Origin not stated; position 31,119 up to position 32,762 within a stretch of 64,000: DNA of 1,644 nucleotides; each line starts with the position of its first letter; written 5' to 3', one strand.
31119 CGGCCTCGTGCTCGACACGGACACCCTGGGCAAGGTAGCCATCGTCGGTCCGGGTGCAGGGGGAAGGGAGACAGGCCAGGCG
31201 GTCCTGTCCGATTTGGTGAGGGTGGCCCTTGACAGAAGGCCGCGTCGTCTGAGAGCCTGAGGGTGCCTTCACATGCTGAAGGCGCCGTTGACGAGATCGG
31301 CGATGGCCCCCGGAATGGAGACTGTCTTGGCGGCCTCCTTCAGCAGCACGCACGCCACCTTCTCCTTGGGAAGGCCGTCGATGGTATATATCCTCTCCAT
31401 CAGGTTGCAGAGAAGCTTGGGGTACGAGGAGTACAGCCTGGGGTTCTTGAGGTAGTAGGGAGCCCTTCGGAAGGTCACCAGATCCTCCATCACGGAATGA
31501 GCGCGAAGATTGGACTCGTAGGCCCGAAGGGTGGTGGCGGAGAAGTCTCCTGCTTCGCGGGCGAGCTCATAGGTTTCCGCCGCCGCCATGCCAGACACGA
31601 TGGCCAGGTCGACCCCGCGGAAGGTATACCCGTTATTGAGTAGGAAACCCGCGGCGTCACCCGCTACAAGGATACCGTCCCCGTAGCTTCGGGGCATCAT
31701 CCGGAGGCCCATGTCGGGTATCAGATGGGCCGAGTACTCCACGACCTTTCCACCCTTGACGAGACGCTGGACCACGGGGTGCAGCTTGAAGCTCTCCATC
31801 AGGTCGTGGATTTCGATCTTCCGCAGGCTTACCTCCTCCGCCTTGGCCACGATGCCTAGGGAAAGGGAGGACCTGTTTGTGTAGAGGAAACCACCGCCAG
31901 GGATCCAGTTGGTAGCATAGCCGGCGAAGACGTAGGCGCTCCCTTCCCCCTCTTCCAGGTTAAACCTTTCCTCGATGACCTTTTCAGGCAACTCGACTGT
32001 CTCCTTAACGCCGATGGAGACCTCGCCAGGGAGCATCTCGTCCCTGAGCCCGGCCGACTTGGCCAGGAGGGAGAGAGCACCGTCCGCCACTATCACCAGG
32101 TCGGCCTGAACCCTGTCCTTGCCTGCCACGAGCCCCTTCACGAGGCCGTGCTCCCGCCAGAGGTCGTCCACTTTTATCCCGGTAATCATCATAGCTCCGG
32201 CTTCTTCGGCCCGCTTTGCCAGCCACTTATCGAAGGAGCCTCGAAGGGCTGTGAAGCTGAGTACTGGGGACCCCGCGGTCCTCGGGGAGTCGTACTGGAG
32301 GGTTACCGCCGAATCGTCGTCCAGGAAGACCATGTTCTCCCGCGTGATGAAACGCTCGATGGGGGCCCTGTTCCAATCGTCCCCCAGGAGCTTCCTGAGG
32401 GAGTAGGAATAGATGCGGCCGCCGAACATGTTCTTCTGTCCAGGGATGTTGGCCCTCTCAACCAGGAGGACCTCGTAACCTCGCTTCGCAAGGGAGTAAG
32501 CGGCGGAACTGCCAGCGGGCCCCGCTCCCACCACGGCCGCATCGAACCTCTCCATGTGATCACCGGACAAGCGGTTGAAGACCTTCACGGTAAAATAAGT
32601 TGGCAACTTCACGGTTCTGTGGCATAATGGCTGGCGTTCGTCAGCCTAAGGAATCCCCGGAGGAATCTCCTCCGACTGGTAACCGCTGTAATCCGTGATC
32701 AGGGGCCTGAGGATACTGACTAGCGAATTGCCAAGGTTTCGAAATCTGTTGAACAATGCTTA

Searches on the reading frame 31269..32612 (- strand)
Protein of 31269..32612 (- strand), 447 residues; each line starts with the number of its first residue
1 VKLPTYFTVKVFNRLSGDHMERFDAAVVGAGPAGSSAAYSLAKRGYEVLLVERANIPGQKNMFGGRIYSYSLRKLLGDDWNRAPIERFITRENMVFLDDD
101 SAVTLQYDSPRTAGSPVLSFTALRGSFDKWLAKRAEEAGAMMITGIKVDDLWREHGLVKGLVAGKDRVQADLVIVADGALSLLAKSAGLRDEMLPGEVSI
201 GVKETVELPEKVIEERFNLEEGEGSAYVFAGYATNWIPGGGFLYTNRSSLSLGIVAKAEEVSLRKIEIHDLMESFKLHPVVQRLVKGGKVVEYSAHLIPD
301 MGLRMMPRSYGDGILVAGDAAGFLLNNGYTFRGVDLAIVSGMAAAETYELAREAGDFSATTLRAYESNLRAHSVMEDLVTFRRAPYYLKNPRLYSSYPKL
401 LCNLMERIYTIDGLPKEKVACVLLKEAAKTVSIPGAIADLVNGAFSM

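Call 10: search_protein_families(library=pfam, proteins=[window:31269-32612:-], max_evalue=0.00001)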
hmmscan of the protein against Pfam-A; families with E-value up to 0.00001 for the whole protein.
window:31269-32612:- (447 aa): 10 families
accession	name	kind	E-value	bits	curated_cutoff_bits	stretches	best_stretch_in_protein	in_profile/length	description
PF01266.30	DAO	-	4.1e-18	66.5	27.9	2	24-60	1-39/353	FAD dependent oxidoreductase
PF13450.12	NAD_binding_8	-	1.1e-09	38.9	21.9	1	27-71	1-39/68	NAD(P)-binding Rossmann-like domain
PF01494.25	FAD_binding_3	-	2.5e-09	37.3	22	0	24-55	3-34/349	FAD binding domain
PF07992.20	Pyr_redox_2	-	3.5e-09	37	26.1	1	24-60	2-39/291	Pyridine nucleotide-disulphide oxidoreductase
PF01946.23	Thi4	-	6.5e-08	32.5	26.2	1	22-70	17-66/235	Thi4 family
PF03486.20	HI0933_like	-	7.8e-08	32.5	50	0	24-65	2-43/244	HI0933-like protein Rossmann domain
PF12831.13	FAD_oxidored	-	2.5e-07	30.8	27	1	24-178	1-145/416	FAD dependent oxidoreductase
PF00890.30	FAD_binding_2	-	1.3e-06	28.3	20.4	0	24-54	1-31/414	FAD binding domain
PF04820.20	Trp_halogenase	-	1.5e-06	27.7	21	0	119-187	152-221/458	Tryptophan halogenase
PF01134.28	GIDA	-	2.1e-06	27.5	22.1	1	25-179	2-150/391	Glucose inhibited division protein A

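Call 12: search_protein_families(library=ncbifam, proteins=[window:31269-32612:-], max_evalue=0.00001)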
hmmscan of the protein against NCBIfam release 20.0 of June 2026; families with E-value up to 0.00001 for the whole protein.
window:31269-32612:- (447 aa): 45 families (the best 25 are shown)
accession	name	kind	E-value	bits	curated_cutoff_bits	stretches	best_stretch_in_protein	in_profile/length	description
NF007450.0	PRK10015.1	subfamily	1.6e-123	412.6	466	1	21-444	4-426/429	FAD-dependent oxidoreductase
NF007542.0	PRK10157.1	subfamily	5.1e-118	394.5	610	1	22-430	5-412/428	FAD-dependent oxidoreductase FixC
TIGR02032.1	GG-red-SF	subfamily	1.3e-32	113.7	158.8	1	23-347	1-296/297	geranylgeranyl reductase family protein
TIGR02023.1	BchP-ChlP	subfamily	2.9e-21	75.9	343.3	1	24-373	2-322/388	geranylgeranyl diphosphate reductase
NF045655.1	MkRedMenJ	equivalog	8.6e-15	54.5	700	1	23-368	5-335/406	menaquinone reductase MenJ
TIGR02028.1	ChlP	equivalog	1.7e-14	53.4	505.3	1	25-347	3-303/398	geranylgeranyl reductase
NF041080.1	DGGGPL_reductase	equivalog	8.8e-14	51.2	580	1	22-366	1-329/447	digeranylgeranylglycerophospholipid reductase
NF041160.1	DGGPL_Thplmales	equivalog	7.1e-13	48.2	780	1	20-369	1-331/396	digeranylgeranylglycerophospholipid reductase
TIGR01988.1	Ubi-OHases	subfamily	8.6e-13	47.9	224.65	1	24-192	1-176/387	ubiquinone biosynthesis hydroxylase, UbiH/UbiF/VisC/COQ6 family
NF005313.0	PRK06847.1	subfamily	2e-11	43.5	372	1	25-183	7-165/375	hypothetical protein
NF041385.1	Dggglyphlred_Halo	equivalog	3.8e-11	42.2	700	1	21-191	3-162/405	digeranylgeranylglycerophospholipid reductase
NF001933.0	PRK00711.1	subfamily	1.1e-10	41.1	383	0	127-182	203-258/429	D-amino acid dehydrogenase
NF049967.1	QhpG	equivalog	1.3e-10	40.8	240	1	26-55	2-31/423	flavin-dependent monooxygenase QhpG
NF004834.1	PRK06185.1-3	subfamily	3.9e-10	39.1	500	0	129-192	113-181/420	FAD-dependent oxidoreductase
TIGR00292.1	TIGR00292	equivalog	4.1e-09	36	148.3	1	22-70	21-69/254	sulfide-dependent adenosine diphosphate thiazole synthase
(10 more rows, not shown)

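Call 14: search_protein_families(library=pfam, proteins=[window:31269-32612:-], max_evalue=0.001)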
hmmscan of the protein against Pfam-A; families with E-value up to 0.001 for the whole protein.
window:31269-32612:- (447 aa): 13 families
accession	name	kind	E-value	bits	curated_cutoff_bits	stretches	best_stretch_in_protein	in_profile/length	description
PF01266.30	DAO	-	4.1e-18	66.5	27.9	2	24-60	1-39/353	FAD dependent oxidoreductase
PF13450.12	NAD_binding_8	-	1.1e-09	38.9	21.9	1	27-71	1-39/68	NAD(P)-binding Rossmann-like domain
PF01494.25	FAD_binding_3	-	2.5e-09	37.3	22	1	24-55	3-34/349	FAD binding domain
PF07992.20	Pyr_redox_2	-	3.5e-09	37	26.1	1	24-60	2-39/291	Pyridine nucleotide-disulphide oxidoreductase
PF01946.23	Thi4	-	6.5e-08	32.5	26.2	1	22-70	17-66/235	Thi4 family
PF03486.20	HI0933_like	-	7.8e-08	32.5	50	1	24-65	2-43/244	HI0933-like protein Rossmann domain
PF12831.13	FAD_oxidored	-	2.5e-07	30.8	27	1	24-178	1-145/416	FAD dependent oxidoreductase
PF00890.30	FAD_binding_2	-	1.3e-06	28.3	20.4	1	24-54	1-31/414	FAD binding domain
PF04820.20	Trp_halogenase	-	1.5e-06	27.7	21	0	119-187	152-221/458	Tryptophan halogenase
PF01134.28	GIDA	-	2.1e-06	27.5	22.1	1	25-179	2-150/391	Glucose inhibited division protein A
PF21162.3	ETFQO_UQ-bd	-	1.8e-05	25.7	27.7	1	200-297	3-95/96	ETF-QO, ubiquinone-binding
PF05834.18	Lycopene_cycl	-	0.0003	20.4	23.4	1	24-182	1-144/380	Lycopene cyclase protein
PF00070.33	Pyr_redox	-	0.00035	21.5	22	0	25-58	2-35/82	Pyridine nucleotide-disulphide oxidoreductase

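Call 30: search_solved_structures(query=window:31269-32612:-, max_evalue=0.00001)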
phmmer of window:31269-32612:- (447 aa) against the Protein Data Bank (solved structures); distinct sequences matched with E-value up to 0.00001: 15.
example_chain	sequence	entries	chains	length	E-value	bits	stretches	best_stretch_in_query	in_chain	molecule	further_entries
7koe_C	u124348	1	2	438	1.5e-74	254.6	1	22-424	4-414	Electron transfer flavoprotein-quinone oxidoreductase FixC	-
2gmh_A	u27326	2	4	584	1.1e-13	54.1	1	13-382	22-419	Electron transfer flavoprotein-ubiquinone oxidoreductase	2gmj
5buk_A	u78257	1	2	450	1.2e-11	47.4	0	104-371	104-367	FADH2-dependent halogenase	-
3oz2_A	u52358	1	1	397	2.6e-11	46.3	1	20-370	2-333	Digeranylgeranylglycerophospholipid reductase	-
4opl_A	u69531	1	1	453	4.9e-09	38.7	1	22-362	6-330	Conserved Archaeal protein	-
4opt_A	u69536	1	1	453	5.1e-09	38.7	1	22-362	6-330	Conserved Archaeal protein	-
4opi_A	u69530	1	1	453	9.2e-09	37.8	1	22-362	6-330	Conserved Archaeal protein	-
4opu_A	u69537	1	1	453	1.1e-08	37.6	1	22-362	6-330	Conserved Archaeal protein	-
3atq_A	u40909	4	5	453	1.1e-08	37.5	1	22-362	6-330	Conserved Archaeal protein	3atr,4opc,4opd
4opg_A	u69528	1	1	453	1.3e-08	37.4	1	22-362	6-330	Conserved Archaeal protein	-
7fco_A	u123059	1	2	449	1.9e-07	33.5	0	306-371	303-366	ChlB4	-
7cyx_A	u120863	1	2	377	8.6e-07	31.3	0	21-61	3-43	Glycine oxidase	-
8zop_A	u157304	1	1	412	1.2e-06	30.9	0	19-59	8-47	Halogenase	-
5dbj_E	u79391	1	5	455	1.3e-06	30.8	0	118-192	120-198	FADH2-dependent halogenase PltA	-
3i3l_A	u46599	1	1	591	1.9e-06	30.2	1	17-190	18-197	Alkylhalidase CmlS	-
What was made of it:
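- On FixX/EtfX ferredoxin-like subunit of ETF:quinone oxidoreductase (FixCX/EtfCX): FixC lies 4 kb upstream in the window (calls 12, 30).
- FixC matches 7KOE_C at 1.5e-74 (call 30). FixC is intact nearby (calls 12, 30).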
